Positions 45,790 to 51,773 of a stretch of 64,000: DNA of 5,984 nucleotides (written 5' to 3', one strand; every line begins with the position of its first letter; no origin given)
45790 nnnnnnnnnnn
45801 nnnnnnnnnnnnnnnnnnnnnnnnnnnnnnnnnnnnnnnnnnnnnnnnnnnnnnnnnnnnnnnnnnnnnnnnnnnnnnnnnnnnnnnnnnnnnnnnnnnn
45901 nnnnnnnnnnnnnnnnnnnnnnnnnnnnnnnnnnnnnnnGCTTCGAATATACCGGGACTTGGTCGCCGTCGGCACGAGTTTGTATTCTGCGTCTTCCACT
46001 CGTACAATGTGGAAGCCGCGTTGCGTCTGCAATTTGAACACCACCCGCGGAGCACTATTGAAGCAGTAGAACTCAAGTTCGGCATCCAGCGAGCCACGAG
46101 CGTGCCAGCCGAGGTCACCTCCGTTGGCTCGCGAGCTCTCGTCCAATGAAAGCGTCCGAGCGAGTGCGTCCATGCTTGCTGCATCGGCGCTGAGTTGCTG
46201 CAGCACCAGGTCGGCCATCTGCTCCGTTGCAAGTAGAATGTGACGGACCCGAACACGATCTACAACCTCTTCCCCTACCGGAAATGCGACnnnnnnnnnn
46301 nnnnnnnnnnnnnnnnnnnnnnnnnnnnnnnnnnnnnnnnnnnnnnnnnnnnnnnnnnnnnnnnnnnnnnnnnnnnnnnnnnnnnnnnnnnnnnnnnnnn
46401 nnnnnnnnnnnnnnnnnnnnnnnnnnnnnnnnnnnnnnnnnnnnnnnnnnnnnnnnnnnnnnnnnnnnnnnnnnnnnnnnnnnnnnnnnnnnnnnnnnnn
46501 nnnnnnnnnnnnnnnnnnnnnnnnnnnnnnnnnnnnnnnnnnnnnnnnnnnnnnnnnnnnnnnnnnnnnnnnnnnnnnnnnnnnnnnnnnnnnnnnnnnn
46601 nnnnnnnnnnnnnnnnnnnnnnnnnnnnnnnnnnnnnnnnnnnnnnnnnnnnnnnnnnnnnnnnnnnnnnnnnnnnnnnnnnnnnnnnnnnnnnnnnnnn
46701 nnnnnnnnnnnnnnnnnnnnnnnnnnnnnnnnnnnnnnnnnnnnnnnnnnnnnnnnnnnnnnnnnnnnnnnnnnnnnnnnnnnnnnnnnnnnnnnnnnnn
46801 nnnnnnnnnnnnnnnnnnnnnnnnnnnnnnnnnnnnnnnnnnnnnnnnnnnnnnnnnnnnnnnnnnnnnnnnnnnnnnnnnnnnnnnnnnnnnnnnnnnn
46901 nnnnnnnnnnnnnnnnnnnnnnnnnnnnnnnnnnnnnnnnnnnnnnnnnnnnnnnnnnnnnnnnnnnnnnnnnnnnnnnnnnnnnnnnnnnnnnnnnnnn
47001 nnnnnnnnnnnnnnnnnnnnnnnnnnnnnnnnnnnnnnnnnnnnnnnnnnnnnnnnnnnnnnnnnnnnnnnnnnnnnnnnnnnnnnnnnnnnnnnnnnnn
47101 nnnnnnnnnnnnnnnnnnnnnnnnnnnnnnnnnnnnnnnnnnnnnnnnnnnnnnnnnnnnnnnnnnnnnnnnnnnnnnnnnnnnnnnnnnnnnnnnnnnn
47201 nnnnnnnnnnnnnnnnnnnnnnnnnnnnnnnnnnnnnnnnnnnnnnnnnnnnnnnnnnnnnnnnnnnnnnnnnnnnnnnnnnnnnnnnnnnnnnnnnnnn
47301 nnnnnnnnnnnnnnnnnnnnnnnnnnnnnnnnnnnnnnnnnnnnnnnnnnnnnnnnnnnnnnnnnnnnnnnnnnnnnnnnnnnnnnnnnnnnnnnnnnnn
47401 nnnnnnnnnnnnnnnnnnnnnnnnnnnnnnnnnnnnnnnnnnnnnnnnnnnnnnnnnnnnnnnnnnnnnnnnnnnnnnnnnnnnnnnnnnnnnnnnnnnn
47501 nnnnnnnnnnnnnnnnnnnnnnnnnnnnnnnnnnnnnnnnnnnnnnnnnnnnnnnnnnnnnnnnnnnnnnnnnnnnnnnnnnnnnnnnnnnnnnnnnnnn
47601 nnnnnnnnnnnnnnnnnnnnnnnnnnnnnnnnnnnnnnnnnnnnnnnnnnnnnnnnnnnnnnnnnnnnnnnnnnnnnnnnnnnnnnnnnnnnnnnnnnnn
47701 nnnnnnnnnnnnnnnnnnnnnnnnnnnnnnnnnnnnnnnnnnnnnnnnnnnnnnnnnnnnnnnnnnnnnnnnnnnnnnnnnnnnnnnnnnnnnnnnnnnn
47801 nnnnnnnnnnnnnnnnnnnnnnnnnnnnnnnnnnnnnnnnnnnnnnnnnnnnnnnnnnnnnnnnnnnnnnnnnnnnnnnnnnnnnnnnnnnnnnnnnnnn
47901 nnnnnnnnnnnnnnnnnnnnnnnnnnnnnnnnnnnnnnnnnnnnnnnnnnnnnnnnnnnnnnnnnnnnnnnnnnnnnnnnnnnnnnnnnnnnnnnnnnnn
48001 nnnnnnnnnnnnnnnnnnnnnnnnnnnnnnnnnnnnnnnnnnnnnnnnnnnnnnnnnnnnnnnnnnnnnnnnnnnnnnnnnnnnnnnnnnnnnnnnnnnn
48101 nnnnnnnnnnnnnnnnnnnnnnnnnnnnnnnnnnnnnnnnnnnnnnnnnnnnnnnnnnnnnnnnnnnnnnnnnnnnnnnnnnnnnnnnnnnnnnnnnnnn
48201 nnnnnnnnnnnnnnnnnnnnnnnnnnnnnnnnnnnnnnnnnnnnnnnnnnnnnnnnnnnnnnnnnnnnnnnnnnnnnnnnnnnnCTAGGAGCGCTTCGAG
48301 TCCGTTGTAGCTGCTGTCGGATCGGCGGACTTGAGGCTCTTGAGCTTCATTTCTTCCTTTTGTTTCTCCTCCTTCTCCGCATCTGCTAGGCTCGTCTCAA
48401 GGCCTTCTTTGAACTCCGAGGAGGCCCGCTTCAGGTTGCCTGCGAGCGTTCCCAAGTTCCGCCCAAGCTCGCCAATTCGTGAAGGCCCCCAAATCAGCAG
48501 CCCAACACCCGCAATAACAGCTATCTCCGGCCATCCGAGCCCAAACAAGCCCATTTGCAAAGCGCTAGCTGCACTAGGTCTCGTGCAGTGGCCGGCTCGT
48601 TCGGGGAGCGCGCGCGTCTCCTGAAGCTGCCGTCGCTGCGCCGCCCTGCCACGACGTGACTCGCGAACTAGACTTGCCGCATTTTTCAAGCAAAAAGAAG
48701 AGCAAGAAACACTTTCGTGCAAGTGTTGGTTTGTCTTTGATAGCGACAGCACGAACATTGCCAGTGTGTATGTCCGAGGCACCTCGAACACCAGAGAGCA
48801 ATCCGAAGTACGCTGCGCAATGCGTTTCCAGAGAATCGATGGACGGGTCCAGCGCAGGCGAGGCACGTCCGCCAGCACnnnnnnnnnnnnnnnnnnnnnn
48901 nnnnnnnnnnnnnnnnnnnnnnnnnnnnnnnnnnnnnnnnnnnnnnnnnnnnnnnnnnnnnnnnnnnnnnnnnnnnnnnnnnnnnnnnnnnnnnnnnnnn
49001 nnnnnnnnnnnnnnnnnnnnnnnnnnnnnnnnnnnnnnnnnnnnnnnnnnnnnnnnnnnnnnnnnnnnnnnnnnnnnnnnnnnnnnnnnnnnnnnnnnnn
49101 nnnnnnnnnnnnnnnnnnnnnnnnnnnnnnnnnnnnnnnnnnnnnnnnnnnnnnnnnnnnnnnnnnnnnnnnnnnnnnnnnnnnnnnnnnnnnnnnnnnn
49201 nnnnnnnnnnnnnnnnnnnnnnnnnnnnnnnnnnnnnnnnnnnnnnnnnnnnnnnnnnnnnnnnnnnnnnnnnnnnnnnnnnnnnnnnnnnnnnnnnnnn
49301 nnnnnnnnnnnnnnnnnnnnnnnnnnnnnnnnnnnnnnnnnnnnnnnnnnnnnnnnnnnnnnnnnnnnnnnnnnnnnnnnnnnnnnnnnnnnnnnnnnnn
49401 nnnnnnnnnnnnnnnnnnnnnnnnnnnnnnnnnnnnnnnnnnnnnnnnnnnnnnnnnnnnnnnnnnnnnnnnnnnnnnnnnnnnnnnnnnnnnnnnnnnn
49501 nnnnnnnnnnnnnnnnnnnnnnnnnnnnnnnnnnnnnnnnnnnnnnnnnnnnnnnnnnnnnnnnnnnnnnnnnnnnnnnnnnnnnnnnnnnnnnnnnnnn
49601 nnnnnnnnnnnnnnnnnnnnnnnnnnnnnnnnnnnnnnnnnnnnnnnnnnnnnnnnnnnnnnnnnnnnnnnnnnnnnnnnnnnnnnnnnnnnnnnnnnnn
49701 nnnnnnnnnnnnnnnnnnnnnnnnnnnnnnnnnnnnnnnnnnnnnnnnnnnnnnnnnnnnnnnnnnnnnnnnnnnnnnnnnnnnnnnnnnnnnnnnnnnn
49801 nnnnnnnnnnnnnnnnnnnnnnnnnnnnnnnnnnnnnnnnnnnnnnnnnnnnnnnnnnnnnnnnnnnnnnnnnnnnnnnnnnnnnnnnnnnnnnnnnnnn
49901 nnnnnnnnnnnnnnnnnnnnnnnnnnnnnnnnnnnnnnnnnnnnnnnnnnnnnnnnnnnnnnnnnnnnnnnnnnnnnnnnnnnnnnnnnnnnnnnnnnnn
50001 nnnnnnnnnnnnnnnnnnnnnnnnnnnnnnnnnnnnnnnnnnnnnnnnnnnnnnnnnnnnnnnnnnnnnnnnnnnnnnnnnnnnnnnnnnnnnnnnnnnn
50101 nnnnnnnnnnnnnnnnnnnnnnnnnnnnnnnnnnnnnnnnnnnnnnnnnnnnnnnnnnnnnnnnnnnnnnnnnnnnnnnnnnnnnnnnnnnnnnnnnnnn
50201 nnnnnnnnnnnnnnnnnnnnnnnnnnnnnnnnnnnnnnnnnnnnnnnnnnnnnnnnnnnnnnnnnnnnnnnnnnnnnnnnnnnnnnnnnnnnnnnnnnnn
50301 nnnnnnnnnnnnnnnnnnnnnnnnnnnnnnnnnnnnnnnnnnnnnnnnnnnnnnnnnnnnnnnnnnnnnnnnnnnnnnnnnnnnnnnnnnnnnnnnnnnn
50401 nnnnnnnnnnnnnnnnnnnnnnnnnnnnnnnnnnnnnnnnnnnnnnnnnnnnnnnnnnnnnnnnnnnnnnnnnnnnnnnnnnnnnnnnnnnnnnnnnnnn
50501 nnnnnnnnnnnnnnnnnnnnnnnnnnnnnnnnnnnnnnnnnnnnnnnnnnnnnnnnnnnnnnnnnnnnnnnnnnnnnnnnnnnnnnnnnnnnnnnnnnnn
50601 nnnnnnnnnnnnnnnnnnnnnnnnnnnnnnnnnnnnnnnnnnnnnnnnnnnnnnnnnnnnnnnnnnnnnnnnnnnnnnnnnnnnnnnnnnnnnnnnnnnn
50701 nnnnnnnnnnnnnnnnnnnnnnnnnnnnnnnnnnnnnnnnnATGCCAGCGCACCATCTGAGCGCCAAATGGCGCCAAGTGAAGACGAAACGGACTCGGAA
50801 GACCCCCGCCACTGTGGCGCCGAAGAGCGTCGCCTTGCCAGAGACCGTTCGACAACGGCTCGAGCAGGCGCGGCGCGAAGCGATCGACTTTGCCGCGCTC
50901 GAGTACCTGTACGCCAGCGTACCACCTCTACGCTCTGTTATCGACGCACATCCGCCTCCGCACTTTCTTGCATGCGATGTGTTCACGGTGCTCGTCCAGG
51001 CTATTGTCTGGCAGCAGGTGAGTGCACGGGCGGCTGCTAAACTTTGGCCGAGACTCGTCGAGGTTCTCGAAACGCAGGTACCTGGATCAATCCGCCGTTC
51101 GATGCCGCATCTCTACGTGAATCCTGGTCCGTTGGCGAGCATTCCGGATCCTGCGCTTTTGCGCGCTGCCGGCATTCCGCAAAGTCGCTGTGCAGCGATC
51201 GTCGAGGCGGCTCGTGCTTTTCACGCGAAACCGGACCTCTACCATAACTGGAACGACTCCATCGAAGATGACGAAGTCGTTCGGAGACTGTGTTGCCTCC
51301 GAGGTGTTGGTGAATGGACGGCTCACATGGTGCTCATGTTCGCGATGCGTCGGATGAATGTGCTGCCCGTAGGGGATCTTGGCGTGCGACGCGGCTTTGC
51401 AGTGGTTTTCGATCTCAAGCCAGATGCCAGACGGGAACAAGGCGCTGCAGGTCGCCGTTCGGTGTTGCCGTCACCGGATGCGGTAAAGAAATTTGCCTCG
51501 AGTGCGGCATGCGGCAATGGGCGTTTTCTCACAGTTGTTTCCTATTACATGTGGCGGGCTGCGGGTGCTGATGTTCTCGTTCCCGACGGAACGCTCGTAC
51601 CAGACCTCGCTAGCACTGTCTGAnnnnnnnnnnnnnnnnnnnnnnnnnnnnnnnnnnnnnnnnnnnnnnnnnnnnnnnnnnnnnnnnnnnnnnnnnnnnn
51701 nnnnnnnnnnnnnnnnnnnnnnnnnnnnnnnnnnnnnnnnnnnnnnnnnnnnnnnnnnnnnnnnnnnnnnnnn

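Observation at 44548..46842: Single ORF fusing a parvulin (PpiC) rotamase domain to a MiaB-type radical-SAM methylthiotransferase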

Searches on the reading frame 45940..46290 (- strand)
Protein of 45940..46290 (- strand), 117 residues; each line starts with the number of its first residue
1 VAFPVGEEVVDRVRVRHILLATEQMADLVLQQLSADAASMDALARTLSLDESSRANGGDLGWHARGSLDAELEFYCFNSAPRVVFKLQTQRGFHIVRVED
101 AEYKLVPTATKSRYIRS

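Call 15: find_homologous_proteins(query=A2, max_evalue=0.001)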
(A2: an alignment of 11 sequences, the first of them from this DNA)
Query A2 (11 sequences) (108 aa, profile of the alignment): 152 proteins with E <= 0.001 among 3146 candidates; the best 120 are listed.
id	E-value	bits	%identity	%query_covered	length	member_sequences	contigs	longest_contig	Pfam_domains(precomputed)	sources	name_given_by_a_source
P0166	2.1e-34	136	34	84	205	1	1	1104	PF00639.28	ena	-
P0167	7.1e-32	128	34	90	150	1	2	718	PF00639.28,PF13616.13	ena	-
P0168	2.0e-30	123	31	81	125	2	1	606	PF00639.28,PF13616.13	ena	-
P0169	2.0e-29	120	27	88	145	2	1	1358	PF00639.28,PF13616.13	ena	-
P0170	2.2e-29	120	34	82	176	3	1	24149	PF00639.28,PF13616.13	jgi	jgi:parvulin-like peptidyl-prolyl isomerase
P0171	2.5e-29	120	33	87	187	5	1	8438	PF00639.28,PF13616.13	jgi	jgi:PPIC-type PPIASE domain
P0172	1.3e-23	101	43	49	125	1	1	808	PF13616.13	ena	-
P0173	1.1e-19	89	35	69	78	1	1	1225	PF00639.28,PF13616.13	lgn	-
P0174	2.2e-19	88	40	46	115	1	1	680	PF13616.13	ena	-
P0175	1.0e-18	85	40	46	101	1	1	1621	-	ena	-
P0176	3.6e-18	84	40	49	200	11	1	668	-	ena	-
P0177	7.7e-18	83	40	49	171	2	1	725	-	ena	-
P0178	5.8e-16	77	33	44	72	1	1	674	PF00639.28,PF13616.13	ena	-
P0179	4.3e-15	74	42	46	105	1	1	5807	PF13616.13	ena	-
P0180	4.3e-14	70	26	41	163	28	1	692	-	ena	-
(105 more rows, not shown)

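Call 19: find_encoding_contigs(protein=P0170, flank=6000, max_places=3)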
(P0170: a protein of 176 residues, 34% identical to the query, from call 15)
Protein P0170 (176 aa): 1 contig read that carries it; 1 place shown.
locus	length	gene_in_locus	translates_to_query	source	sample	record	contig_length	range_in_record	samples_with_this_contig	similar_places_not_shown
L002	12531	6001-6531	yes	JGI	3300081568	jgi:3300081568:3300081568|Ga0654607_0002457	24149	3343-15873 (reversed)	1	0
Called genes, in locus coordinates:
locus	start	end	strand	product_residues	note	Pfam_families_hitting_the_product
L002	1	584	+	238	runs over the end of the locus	-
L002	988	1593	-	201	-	PF04117:Mpv17_PMP22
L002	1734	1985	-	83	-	-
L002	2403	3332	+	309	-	PF10258:PHAX_RNA-bd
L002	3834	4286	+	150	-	-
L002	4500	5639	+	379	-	-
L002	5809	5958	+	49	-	-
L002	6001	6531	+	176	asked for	PF13616:Rotamase_3, PF00639:Rotamase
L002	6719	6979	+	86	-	PF00919:UPF0004 (weak)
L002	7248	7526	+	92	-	PF00919:UPF0004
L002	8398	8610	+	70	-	-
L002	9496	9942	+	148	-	-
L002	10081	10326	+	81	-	PF01938:TRAM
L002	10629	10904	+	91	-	-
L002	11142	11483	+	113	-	-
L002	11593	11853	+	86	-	-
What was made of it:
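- L002 shows a rotamase exon followed by UPF0004 to TRAM exons (call 19).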

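Call 23: search_protein_representatives(alignment_id=A2)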
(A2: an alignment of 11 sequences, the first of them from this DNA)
Query: 11 sequences, 114 profile positions. Proteins with E-value up to 0.001 (for the whole library): 20552; up to 1e-10: 2425; up to 1e-30: 23. The best 150 are listed.
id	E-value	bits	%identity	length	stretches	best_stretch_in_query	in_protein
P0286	8.8e-52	190.3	-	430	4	9-108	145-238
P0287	4.6e-50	184.8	-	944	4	9-104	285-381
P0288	6.8e-45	168.1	-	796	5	9-104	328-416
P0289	3.4e-39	149.7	-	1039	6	7-102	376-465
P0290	7.1e-38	145.5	-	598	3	3-105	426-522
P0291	2.7e-36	140.4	-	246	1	2-113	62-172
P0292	4.2e-35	136.5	-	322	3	6-99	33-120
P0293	4.3e-35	136.5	-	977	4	19-105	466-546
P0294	4.5e-35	136.4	-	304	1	2-113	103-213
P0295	5.5e-35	136.2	-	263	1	2-112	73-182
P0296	1.2e-34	135.0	-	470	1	2-113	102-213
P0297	5.8e-33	129.6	-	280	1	2-113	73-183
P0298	6.8e-33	129.4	-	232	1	2-113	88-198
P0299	8.6e-33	129.1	-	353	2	8-102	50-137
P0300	1.3e-32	128.5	-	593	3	9-104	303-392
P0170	7.1e-30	119.7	-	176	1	2-101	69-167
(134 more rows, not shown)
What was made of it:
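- Tried and rejected: Exhaustive profile search (call 23).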

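Call 25: search_protein_families(library=pfam, alignment_id=A3, max_evalue=0.001)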
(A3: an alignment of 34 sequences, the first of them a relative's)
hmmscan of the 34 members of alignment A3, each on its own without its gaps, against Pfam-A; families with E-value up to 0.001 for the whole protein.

A. member 1, P0291 (246 aa): 3 families
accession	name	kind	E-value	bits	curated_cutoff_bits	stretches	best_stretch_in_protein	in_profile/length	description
PF13616.12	Rotamase_3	-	7.6e-11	43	22.5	1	62-161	10-114/116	PPIC-type PPIASE domain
PF00639.27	Rotamase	-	1.7e-09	38.9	21.7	1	78-160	18-96/97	PPIC-type PPIASE domain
PF13145.12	Rotamase_2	-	9.1e-05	23.7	27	1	69-162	23-108/121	PPIC-type PPIASE domain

B. families by the number of members that match (of 34 scanned): 6 families
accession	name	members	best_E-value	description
PF13616.12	Rotamase_3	32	9.3e-14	PPIC-type PPIASE domain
PF00639.27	Rotamase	31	3.6e-11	PPIC-type PPIASE domain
PF00919.26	UPF0004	16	7.8e-31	Uncharacterized protein family UPF0004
PF13145.12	Rotamase_2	10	2.6e-06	PPIC-type PPIASE domain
PF04055.27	Radical_SAM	4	9.1e-31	Radical SAM superfamily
PF01938.26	TRAM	1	4e-11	TRAM domain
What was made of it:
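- On Parvulin-rhodanese (AtPin3-like): Call 25: none among 34 close relatives.
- Closest known: Bacterial-type parvulins: PrsA, PpiD and SurA PPIase domains, and PpiC/Par10. Different: It forms its own subfamily, found only with MiaB (call 25).
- Closest known: Plant parvulin-rhodanese proteins. Different: No rhodanese partner appears among the closest relatives of this parvulin (call 25).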

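Call 51: search_protein_families(library=ncbifam, proteins=[window:45940-46290:-], max_evalue=1)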
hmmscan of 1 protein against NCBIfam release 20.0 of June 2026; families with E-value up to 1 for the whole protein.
window:45940-46290:- (117 aa): 9 families
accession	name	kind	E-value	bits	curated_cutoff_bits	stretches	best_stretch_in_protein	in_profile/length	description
NF002827.0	PRK03002.1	equivalog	8.2e-09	34.9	343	1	12-101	136-225/285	peptidylprolyl isomerase PrsA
NF002846.0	PRK03095.1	equivalog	1.5e-08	34.5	361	1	8-102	128-222/287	peptidylprolyl isomerase PrsA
NF008054.0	PRK10788.1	equivalog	6.4e-08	31.7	493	1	12-106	270-363/626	peptidylprolyl isomerase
NF000809.0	PRK00059.1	equivalog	9.8e-07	28.5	303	1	11-102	195-288/336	peptidylprolyl isomerase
NF002824.0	PRK02998.1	subfamily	2e-06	27.4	360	1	11-101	133-223/283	peptidylprolyl isomerase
NF003356.0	PRK04405.1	subfamily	2.7e-06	26.7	339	1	12-97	144-232/299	peptidylprolyl isomerase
NF011969.0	PRK15441.1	equivalog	3.2e-05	24.3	127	1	16-98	8-89/93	peptidylprolyl isomerase PpiC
NF008038.0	PRK10770.1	equivalog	0.00013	20.9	394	1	10-69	282-350/431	peptidylprolyl isomerase SurA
TIGR02933.1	nifM_nitrog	equivalog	0.004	17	168.2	1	19-100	130-219/256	nitrogen fixation protein NifM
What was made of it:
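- Tried and rejected: The hit is marginal (call 51), so I keep NifM only as an analogy.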

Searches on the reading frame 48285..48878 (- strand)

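Call 21: search_protein_families(library=pfam, proteins=[window:48285-48878:-], max_evalue=0.001)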
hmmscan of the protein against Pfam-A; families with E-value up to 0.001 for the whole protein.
window:48285-48878:- (197 aa): 1 family
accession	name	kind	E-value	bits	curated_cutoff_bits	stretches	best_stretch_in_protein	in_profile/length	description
PF02416.21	TatA_B_E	-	1.6e-11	43.7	21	1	114-162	1-49/53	mttA/Hcf106 family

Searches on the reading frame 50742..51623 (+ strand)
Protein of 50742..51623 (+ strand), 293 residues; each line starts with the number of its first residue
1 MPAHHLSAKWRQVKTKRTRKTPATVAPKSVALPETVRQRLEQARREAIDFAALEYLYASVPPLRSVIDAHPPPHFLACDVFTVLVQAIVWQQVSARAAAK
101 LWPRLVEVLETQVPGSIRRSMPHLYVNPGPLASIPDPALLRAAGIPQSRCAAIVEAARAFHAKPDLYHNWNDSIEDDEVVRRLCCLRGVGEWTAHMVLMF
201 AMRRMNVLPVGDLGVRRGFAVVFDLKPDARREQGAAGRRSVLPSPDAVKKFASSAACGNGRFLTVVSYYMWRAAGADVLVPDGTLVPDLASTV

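Call 21: search_protein_families(library=pfam, proteins=[window:50742-51623:+], max_evalue=0.001)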
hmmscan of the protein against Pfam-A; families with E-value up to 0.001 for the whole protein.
window:50742-51623:+ (293 aa): 1 family
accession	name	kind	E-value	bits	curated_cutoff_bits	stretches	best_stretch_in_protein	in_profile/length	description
PF00730.31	HhH-GPD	-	1.1e-08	35.8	26.2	1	85-231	1-95/108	HhH-GPD superfamily base excision DNA repair protein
